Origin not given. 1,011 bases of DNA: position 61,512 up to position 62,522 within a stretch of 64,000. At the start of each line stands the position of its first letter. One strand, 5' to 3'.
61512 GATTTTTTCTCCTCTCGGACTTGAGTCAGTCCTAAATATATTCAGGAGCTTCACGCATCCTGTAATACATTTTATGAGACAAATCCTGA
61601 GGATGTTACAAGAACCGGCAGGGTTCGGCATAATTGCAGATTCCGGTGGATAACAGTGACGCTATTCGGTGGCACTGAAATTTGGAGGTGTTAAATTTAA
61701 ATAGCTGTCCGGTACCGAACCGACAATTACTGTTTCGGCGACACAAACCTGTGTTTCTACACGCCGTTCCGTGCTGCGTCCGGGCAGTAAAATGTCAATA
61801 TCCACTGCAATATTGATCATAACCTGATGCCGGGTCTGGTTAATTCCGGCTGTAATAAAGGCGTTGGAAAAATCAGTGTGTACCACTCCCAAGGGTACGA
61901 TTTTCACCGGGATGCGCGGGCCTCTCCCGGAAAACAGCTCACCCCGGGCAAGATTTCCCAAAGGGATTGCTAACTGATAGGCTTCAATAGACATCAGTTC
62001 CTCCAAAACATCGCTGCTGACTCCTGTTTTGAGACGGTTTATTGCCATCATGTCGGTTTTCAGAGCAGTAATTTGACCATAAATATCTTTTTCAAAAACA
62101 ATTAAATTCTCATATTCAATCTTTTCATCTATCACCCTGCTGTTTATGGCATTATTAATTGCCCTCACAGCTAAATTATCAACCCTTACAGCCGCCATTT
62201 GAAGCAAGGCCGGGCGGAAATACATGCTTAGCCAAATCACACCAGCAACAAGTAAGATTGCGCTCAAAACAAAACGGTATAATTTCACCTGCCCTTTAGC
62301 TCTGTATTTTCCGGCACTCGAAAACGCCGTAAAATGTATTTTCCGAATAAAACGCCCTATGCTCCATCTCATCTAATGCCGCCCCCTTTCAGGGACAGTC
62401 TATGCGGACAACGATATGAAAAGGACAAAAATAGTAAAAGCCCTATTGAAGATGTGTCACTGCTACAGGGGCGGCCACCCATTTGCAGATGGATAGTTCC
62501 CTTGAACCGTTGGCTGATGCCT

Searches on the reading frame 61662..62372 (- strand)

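Call 24: search_protein_families(library=pfam, proteins=[window:61662-62372:-], max_evalue=0.0001)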
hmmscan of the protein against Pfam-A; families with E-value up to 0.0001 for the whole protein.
window:61662-62372:- (236 aa): 1 family
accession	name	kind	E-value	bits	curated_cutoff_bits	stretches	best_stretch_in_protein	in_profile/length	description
PF09560.15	Spore_YunB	-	1.1e-31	109.2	25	1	134-222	2-90/91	Sporulation protein YunB (Spo_YunB)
